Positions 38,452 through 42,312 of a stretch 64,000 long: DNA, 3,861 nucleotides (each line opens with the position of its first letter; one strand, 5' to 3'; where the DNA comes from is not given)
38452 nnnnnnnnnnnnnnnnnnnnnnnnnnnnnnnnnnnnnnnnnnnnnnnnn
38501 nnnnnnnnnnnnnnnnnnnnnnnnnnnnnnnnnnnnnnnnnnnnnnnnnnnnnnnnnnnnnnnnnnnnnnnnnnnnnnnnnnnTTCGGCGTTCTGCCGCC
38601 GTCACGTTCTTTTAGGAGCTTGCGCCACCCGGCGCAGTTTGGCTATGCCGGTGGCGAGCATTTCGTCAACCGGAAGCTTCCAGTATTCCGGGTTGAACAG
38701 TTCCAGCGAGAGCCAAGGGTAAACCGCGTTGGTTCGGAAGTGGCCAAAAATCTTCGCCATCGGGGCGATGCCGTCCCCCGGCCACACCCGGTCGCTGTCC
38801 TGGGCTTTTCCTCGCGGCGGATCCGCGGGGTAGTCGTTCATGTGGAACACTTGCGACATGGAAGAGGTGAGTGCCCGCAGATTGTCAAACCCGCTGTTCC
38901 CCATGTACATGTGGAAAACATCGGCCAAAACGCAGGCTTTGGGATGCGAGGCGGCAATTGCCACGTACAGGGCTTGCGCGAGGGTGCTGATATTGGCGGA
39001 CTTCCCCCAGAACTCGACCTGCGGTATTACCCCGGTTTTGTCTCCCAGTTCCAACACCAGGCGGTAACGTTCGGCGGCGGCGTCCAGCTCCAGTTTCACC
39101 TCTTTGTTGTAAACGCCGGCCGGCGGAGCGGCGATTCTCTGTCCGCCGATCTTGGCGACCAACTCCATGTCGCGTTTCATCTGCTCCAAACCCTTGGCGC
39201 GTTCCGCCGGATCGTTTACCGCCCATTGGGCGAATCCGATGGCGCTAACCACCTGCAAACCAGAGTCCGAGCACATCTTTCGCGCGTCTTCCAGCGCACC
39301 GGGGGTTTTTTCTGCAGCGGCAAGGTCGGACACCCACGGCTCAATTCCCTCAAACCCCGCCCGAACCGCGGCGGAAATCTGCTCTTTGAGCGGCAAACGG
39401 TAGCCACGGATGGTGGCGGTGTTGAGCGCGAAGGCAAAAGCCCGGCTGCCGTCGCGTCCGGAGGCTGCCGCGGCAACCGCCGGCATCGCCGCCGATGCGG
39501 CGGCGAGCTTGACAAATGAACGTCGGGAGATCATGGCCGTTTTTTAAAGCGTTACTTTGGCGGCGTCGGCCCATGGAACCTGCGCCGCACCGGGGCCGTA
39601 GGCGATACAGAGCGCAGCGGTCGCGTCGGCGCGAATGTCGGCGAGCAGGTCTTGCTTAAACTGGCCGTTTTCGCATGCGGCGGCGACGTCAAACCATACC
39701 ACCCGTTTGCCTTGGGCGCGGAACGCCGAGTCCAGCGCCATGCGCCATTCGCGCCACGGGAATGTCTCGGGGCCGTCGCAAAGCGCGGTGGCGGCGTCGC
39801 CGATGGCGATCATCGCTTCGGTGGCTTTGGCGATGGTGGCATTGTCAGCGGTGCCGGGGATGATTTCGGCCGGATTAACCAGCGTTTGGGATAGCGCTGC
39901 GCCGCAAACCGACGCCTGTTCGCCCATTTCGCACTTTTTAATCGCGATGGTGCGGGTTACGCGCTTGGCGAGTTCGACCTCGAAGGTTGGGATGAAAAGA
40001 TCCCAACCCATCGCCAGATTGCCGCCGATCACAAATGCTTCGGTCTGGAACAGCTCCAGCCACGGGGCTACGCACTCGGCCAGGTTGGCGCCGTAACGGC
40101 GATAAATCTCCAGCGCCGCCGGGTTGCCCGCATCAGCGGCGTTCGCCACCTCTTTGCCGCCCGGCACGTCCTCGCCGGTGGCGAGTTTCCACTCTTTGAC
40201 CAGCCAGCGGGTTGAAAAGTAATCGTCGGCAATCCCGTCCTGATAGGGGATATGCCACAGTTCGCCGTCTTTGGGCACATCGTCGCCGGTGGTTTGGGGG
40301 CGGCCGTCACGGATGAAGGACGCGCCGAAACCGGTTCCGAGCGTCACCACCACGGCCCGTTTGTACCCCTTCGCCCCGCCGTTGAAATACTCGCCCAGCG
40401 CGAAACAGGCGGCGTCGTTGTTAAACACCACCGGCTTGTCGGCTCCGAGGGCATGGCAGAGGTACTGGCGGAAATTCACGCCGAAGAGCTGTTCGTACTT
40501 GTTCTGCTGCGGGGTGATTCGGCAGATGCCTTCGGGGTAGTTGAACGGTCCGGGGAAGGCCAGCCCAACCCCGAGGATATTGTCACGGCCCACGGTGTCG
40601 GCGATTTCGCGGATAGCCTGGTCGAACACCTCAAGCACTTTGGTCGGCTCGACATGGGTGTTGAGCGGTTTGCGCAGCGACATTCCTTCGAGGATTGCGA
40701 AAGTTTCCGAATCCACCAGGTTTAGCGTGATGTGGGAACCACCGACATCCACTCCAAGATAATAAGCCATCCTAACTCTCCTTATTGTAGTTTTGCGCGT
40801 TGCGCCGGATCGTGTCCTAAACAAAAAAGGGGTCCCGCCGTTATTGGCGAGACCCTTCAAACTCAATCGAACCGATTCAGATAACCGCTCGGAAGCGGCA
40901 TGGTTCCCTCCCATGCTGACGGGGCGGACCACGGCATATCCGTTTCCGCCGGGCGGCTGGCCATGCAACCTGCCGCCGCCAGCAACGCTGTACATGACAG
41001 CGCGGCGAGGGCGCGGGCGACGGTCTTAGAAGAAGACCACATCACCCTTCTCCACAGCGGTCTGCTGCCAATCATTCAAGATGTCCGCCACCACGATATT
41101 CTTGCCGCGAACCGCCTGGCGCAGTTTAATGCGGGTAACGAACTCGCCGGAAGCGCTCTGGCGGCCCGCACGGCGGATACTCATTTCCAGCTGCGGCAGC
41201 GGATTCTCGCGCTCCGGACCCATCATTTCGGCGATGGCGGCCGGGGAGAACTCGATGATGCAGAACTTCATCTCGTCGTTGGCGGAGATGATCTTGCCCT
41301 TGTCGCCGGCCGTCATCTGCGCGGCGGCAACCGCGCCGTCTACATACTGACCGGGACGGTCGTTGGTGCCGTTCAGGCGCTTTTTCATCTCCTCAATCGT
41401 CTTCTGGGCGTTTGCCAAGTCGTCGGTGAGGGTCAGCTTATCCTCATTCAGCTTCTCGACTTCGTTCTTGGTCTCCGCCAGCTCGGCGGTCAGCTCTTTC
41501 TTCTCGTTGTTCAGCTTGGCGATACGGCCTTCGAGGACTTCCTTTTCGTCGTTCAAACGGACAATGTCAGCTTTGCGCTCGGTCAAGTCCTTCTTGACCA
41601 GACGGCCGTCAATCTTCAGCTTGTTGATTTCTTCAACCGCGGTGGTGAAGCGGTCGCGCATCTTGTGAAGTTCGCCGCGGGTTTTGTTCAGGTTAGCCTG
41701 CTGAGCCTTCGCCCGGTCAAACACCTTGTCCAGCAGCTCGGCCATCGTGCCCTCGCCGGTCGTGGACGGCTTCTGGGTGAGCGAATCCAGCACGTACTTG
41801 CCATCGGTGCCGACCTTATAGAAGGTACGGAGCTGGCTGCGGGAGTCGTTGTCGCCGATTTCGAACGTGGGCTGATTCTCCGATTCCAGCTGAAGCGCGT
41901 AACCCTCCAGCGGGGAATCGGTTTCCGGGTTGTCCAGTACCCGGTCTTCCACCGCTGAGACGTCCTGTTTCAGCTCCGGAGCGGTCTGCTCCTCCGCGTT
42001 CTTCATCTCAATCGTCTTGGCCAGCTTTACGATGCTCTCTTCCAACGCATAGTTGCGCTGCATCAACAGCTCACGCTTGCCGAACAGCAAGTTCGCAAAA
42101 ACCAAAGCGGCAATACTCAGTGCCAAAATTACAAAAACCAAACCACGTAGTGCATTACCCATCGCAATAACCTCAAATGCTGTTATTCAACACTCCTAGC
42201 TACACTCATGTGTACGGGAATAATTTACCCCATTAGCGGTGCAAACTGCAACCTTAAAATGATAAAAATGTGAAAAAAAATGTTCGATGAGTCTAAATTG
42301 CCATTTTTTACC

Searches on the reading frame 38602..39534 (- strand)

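Call 72: search_protein_families(library=pfam, proteins=[window:38602-39534:-], max_evalue=0.0001)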
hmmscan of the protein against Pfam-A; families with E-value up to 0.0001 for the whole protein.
window:38602-39534:- (310 aa): 1 family
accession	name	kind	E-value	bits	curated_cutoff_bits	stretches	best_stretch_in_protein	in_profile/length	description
PF01261.30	AP_endonuc_2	-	1.1e-27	97.8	31.1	1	54-301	2-247/249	Xylose isomerase-like TIM barrel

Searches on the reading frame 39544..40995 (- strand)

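Call 73: search_protein_families(library=pfam, proteins=[window:39544-40995:-], max_evalue=0.0001)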
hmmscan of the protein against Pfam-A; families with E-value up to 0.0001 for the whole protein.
window:39544-40995:- (483 aa): 1 family
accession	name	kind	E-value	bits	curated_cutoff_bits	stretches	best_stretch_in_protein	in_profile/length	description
PF00480.26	ROK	-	1e-25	91.3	22.9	1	79-367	1-288/294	ROK family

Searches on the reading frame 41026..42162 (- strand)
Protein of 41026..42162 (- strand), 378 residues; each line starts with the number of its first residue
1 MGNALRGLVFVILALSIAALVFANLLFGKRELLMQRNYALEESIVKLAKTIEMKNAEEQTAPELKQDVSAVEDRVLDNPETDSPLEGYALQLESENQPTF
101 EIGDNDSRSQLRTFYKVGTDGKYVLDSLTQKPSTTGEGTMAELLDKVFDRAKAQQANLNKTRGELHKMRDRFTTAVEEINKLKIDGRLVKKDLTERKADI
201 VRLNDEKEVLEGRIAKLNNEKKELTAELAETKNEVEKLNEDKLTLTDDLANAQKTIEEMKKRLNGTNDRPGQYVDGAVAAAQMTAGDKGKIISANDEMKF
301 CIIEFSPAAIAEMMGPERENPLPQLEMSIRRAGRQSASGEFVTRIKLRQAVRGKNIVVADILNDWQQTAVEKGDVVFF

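Call 73: search_protein_families(library=pfam, proteins=[window:41026-42162:-], max_evalue=0.0001)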
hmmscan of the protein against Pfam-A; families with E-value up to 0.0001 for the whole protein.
window:41026-42162:- (378 aa): 1 family
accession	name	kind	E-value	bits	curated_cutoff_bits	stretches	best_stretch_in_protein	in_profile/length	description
PF05701.16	WEMBL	-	2.2e-05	23.8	35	1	150-263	287-400/562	Weak chloroplast movement under blue light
